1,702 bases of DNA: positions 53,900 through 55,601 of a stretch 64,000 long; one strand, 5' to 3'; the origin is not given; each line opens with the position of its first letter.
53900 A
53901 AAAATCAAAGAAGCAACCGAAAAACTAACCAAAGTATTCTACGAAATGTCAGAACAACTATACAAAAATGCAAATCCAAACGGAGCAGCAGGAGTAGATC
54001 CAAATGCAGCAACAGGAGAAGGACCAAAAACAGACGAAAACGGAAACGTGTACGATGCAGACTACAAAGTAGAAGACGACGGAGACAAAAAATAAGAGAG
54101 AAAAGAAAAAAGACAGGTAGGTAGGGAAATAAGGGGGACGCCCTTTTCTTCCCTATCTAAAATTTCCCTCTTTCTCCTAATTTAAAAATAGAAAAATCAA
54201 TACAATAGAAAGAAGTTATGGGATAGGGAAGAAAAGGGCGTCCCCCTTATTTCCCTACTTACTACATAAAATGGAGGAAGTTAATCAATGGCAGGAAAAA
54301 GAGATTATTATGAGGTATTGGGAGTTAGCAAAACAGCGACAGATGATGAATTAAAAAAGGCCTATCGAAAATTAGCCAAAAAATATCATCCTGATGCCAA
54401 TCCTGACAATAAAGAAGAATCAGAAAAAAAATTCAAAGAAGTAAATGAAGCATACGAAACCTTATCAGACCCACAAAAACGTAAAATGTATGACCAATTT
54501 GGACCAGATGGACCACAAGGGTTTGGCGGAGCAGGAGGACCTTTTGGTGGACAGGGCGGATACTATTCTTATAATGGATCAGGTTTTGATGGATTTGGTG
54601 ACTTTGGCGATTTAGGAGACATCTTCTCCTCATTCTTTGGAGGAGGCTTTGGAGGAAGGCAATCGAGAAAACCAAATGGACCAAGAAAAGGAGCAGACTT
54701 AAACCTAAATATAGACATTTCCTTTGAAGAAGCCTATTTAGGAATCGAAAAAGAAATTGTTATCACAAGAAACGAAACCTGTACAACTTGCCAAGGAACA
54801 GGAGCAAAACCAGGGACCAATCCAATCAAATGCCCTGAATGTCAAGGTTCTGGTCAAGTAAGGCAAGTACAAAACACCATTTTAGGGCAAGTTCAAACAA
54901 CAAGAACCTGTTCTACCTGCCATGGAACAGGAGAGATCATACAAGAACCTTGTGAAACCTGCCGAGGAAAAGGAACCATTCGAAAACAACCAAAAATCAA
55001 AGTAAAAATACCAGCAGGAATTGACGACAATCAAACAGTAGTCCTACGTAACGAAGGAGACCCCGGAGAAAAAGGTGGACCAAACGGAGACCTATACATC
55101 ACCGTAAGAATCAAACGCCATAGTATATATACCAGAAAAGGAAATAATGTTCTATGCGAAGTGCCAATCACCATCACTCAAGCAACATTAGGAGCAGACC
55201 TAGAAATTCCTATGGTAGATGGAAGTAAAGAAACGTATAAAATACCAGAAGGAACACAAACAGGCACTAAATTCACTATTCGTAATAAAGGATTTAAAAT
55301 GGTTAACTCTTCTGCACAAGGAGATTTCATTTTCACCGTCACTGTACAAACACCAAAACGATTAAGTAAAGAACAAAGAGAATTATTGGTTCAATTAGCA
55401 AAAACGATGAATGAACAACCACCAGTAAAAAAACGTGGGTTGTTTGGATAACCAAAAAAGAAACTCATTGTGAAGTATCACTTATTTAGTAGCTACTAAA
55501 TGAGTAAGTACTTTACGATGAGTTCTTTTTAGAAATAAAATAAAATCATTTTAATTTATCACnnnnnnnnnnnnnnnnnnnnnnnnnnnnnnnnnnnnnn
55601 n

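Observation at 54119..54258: Dispersed hairpin-repeat family with a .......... core (ERIC/Correia-like) embedded in core operons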

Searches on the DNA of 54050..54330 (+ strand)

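Call 15: search_rna_families(source=window, start=54050, end=54330, threshold=evalue, max_evalue=10)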
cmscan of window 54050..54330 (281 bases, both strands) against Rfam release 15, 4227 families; matches with E-value up to 10: 40.
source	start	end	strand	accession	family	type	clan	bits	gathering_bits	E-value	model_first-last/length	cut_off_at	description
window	54120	54259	+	RF04134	MIR7504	Gene; miRNA;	-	61.6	83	1.8e-11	1-124/124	no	MIR7504 microRNA precursor family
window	54122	54257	-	RF04134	MIR7504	Gene; miRNA;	-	54.8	83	9e-10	1-124/124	no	MIR7504 microRNA precursor family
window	54114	54266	+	RF04174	MIR4208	Gene; miRNA;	-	54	140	6.9e-08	1-191/191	no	MIR4208 microRNA precursor family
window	54119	54260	-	RF03951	MIR7725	Gene; miRNA;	-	52.6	77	3e-09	1-142/142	no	MIR7725 microRNA precursor family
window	54110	54267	-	RF01043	MIR1023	Gene; miRNA;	-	52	90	1.9e-10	1-165/165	no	MIR1023 microRNA precursor family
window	54116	54263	-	RF04135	MIR5062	Gene; miRNA;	-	48.6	140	1e-08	1-158/158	no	MIR5062 microRNA precursor family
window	54108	54269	+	RF01043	MIR1023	Gene; miRNA;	-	48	90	2.1e-09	1-165/165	no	MIR1023 microRNA precursor family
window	54124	54255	-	RF03880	mir-1684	Gene; miRNA;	-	47.5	60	5.2e-09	1-87/87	no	mir-1684 microRNA precursor family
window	54120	54259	+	RF04147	MIR6224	Gene; miRNA;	-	39.3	171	1.8e-06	1-176/176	no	MIR6224 microRNA precursor family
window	54139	54240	+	RF03933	MIR6445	Gene; miRNA;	-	36.9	100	4e-06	1-117/117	no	MIR6445 microRNA precursor family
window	54101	54278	+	RF00925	MIR1027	Gene; miRNA;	-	36.2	150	3e-06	1-142/142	no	MIR1027 microRNA precursor family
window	54131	54248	+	RF03861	mir-4484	Gene; miRNA;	-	36.1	90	3.7e-05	1-89/89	no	mir-4484 microRNA precursor family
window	54139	54240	-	RF04240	mir-4716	Gene; miRNA;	-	30.7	76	9.7e-05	1-84/84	no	mir-4716 microRNA precursor family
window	54139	54240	-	RF03933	MIR6445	Gene; miRNA;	-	29.9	100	0.00029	1-117/117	no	MIR6445 microRNA precursor family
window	54119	54261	+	RF04150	MIR2655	Gene; miRNA;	-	29.5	122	0.0078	1-267/267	no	MIR2655 microRNA precursor family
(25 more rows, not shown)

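Call 71: search_dna_similar(query=window:54100-54275:+, collection=plasmids, mode=distant, max_evalue=0.001, max_rows=10)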
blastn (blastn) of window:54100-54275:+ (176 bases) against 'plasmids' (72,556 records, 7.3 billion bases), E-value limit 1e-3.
No match.

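Call 72: search_dna_similar(query=window:54100-54275:+, collection=phages, mode=distant, max_evalue=0.001, max_rows=10)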
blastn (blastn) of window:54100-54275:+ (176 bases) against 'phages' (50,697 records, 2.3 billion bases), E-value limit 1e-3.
No match.

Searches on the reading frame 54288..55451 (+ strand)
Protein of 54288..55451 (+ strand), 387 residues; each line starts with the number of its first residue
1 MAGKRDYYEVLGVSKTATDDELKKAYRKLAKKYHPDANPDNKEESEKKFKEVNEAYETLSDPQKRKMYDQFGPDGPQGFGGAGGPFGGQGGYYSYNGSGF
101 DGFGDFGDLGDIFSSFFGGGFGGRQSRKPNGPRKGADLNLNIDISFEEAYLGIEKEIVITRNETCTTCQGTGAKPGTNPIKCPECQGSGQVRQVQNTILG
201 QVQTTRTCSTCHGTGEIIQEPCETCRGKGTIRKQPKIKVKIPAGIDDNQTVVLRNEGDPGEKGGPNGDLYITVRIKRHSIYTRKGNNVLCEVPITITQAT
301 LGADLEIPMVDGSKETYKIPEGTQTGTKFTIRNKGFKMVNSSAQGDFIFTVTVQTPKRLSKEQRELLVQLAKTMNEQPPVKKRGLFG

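Call 14: search_protein_families(library=pfam, proteins=[window:54288-55451:+])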
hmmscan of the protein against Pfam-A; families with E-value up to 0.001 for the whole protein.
window:54288-55451:+ (387 aa): 5 families
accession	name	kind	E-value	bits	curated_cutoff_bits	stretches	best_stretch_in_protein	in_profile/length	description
PF01556.23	DnaJ_C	-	8.7e-48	162.7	26.6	1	139-356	2-152/152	DnaJ C terminal domain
PF00226.36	DnaJ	-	3e-29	101.3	27.8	1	6-69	1-63/63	DnaJ domain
PF00684.25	DnaJ_CXXCXGXG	-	6.1e-19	68.5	32.7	1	165-229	1-65/65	DnaJ central domain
PF15777.11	Anti-TRAP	-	3.3e-05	24.2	32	0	163-191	11-42/59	Tryptophan RNA-binding attenuator protein inhibitory protein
PF20833.2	RNase_E_G_Thio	-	0.00015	22.3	26.8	0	181-199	1-19/86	RNase E/G, Thioredoxin-like domain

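Call 22: find_homologous_proteins(query=window:54288-55451:+, max_evalue=1e-60)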
Query window:54288-55451:+ (387 aa): 7992 proteins with E <= 1e-60 among 8000 candidates; the best 120 are listed.
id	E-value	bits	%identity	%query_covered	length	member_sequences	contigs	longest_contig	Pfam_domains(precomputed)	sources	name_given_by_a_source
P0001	4.5e-262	887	100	100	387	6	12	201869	PF00226.37,PF00684.26,PF01556.24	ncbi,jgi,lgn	jgi:molecular chaperone DnaJ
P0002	1.9e-233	793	86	100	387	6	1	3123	PF00226.37,PF00684.26,PF01556.24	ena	-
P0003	5.1e-233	791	86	100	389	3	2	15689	PF00226.37,PF15777.11,PF00684.26,PF01556.24,PF20833.3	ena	-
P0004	8.5e-233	790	87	100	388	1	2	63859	PF00226.37,PF00684.26,PF01556.24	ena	-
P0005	9.3e-233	790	87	100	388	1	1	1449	PF00226.37,PF00684.26,PF01556.24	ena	-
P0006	9.5e-233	790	87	100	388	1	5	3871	PF00226.37,PF00684.26,PF01556.24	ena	-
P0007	1.6e-232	790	85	100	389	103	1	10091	PF00226.37,PF00684.26,PF01556.24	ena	-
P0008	7.8e-232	787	87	100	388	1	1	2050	PF00226.37,PF00684.26,PF01556.24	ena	-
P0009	8.3e-232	787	87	100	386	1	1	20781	PF00226.37,PF27659.1,PF00684.26,PF01556.24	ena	-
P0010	8.5e-232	787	87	100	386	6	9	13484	PF00226.37,PF27659.1,PF00684.26,PF01556.24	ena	-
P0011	5.8e-231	784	87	100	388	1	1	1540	PF00226.37,PF00684.26,PF01556.24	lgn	-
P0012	9.9e-231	784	87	100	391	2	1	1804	PF00226.37,PF00684.26,PF01556.24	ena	-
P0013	1.0e-230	784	86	100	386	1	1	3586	PF00226.37,PF27659.1,PF00684.26,PF01556.24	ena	-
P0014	1.6e-230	783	86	100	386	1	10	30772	PF00226.37,PF27659.1,PF00684.26,PF01556.24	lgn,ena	-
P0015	2.2e-230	783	86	100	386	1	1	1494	PF00226.37,PF27659.1,PF00684.26,PF01556.24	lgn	-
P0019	2.2e-229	779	85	100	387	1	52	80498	PF00226.37,PF27659.1,PF15777.11,PF00684.26,PF01556.24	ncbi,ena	-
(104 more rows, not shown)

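Call 23: find_encoding_contigs(protein=P0001, flank=10000, max_places=10)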
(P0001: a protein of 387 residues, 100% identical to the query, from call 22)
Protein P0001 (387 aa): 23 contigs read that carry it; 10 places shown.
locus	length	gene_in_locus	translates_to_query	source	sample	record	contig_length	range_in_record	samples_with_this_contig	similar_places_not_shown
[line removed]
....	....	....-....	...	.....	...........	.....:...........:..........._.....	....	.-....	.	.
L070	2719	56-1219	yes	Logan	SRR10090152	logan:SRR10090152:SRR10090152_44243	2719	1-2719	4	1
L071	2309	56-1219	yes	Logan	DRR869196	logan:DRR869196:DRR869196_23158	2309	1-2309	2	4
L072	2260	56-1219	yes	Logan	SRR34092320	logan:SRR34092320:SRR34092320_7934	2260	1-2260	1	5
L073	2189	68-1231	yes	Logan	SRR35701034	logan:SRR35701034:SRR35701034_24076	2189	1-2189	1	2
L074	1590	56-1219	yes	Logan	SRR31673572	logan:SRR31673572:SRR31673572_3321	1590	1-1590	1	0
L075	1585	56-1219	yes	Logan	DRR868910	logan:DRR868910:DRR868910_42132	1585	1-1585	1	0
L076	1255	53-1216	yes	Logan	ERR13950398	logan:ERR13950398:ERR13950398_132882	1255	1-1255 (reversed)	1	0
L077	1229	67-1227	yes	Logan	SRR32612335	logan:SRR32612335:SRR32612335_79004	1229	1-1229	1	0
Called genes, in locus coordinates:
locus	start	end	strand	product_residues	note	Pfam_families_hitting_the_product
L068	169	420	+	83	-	-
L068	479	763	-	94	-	PF13560:HTH_31, PF12844:HTH_19, PF01381:HTH_3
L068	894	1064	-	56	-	-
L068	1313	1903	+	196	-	-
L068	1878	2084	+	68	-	-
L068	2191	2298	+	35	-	-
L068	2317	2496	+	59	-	-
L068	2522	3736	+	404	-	PF07804:HipA_C, PF20613:HipA_2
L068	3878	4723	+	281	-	PF01699:Na_Ca_ex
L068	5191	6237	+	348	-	PF08220:HTH_DeoR (faint), PF01628:HrcA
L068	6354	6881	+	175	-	PF01025:GrpE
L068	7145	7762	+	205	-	-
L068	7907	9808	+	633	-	PF00012:HSP70, PF06723:MreB_Mbl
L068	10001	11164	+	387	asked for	PF00226:DnaJ, PF01556:DnaJ_C, PF00684:DnaJ_CXXCXGXG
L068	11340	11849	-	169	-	PF01613:Flavin_Reduct (weak)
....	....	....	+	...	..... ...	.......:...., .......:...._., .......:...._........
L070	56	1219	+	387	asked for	PF00226:DnaJ, PF01556:DnaJ_C, PF00684:DnaJ_CXXCXGXG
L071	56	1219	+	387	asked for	PF00226:DnaJ, PF01556:DnaJ_C, PF00684:DnaJ_CXXCXGXG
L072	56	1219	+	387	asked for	PF00226:DnaJ, PF01556:DnaJ_C, PF00684:DnaJ_CXXCXGXG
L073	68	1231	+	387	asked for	PF00226:DnaJ, PF01556:DnaJ_C, PF00684:DnaJ_CXXCXGXG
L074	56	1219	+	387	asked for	PF00226:DnaJ, PF01556:DnaJ_C, PF00684:DnaJ_CXXCXGXG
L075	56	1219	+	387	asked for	PF00226:DnaJ, PF01556:DnaJ_C, PF00684:DnaJ_CXXCXGXG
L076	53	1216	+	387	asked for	PF00226:DnaJ, PF01556:DnaJ_C, PF00684:DnaJ_CXXCXGXG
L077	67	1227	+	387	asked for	PF00226:DnaJ, PF01556:DnaJ_C, PF00684:DnaJ_CXXCXGXG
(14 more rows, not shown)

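Call 24: find_encoding_contigs(protein=P0004, flank=10000, max_places=3)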
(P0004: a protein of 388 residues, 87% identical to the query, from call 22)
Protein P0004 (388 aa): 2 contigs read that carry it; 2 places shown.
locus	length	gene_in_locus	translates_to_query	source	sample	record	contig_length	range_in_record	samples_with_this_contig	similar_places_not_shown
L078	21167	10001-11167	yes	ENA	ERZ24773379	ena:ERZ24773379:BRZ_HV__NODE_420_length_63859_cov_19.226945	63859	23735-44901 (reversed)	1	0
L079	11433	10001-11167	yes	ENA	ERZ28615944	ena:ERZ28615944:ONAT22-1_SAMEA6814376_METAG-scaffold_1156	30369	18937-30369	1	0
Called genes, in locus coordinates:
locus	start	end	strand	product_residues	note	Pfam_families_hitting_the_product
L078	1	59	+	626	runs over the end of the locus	PF00753:Lactamase_B, PF23023:Anti-Pycsar_Apyc1 (faint), PF12706:Lactamase_B_2, PF22505:RNase_J_b_CASP, PF07521:RMMBL, PF17770:RNase_J_C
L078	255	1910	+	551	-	PF00749:tRNA-synt_1c, PF19269:Anticodon_2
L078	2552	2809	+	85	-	-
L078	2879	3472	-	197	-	PF03193:RsgA_GTPase (faint), PF01926:MMR_HSR1, PF02421:FeoB_N, PF00350:Dynamin_N (faint)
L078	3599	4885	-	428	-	PF02403:Seryl_tRNA_N, PF00587:tRNA-synt_2b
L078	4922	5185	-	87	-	PF07866:DUF1653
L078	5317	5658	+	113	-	PF13828:DUF4190 (weak)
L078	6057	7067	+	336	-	PF01628:HrcA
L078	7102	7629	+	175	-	PF01025:GrpE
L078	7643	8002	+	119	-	-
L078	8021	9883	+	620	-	PF00012:HSP70, PF06723:MreB_Mbl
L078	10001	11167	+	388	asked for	PF00226:DnaJ, PF01556:DnaJ_C, PF00684:DnaJ_CXXCXGXG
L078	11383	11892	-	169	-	PF01613:Flavin_Reduct (weak)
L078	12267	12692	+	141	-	-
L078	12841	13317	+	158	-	PF08660:Alg14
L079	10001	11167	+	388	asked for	PF00226:DnaJ, PF01556:DnaJ_C, PF00684:DnaJ_CXXCXGXG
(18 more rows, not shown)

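Call 25: find_encoding_contigs(protein=P0019, flank=10000, max_places=4)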
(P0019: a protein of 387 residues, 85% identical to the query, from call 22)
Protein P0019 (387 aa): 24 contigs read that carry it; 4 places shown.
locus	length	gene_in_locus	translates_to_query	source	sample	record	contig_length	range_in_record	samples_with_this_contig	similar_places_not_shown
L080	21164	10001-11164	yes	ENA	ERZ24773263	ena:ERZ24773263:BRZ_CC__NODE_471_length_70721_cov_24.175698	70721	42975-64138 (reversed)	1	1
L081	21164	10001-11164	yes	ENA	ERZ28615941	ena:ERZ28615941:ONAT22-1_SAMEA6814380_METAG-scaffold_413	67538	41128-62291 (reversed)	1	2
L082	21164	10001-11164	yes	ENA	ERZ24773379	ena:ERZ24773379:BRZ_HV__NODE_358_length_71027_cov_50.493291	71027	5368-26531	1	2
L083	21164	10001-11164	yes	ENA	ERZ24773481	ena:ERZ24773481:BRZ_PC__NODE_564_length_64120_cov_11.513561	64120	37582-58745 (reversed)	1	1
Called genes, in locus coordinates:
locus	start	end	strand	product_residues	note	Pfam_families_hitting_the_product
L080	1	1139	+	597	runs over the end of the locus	PF00535:Glycos_transf_2, PF10111:Glyco_tranf_2_2, PF13641:Glyco_tranf_2_3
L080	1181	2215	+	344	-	PF01757:Acyl_transf_3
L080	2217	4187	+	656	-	PF04464:Glyphos_transf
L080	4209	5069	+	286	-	PF10340:Say1_Mug180, PF07859:Abhydrolase_3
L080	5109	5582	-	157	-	-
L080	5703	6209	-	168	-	-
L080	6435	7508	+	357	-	PF01628:HrcA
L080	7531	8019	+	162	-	PF01025:GrpE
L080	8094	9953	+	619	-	PF00012:HSP70, PF06723:MreB_Mbl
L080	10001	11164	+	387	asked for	PF00226:DnaJ, PF01556:DnaJ_C, PF27659:CHP02642 (faint), PF00684:DnaJ_CXXCXGXG, PF15777:Anti-TRAP (faint)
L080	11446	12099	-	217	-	PF13419:HAD_2 (weak), PF13242:Hydrolase_like (weak)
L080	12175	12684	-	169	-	-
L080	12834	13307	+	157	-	PF08660:Alg14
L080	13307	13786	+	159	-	PF04101:Glyco_tran_28_C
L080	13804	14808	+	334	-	PF05496:RuvB_N, PF00004:AAA, PF07728:AAA_5, PF17864:AAA_lid_4, PF05491:WHD_RuvB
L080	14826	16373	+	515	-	PF13231:PMT_2 (weak)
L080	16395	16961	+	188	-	PF02677:QueH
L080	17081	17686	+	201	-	PF08668:HDOD, PF01966:HD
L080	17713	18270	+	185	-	PF01966:HD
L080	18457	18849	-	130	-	PF03862:SpoVAC_SpoVAEB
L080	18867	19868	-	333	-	PF07451:SpoVAD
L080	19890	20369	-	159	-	PF03862:SpoVAC_SpoVAEB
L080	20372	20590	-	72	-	PF07311:Dodecin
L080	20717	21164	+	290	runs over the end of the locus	PF01029:NusB, PF22458:RsmF-B_ferredox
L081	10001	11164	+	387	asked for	PF00226:DnaJ, PF01556:DnaJ_C, PF27659:CHP02642 (faint), PF00684:DnaJ_CXXCXGXG, PF15777:Anti-TRAP (faint)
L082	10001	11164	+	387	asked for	PF00226:DnaJ, PF01556:DnaJ_C, PF27659:CHP02642 (faint), PF00684:DnaJ_CXXCXGXG, PF15777:Anti-TRAP (faint)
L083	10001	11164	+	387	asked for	PF00226:DnaJ, PF01556:DnaJ_C, PF27659:CHP02642 (faint), PF00684:DnaJ_CXXCXGXG, PF15777:Anti-TRAP (faint)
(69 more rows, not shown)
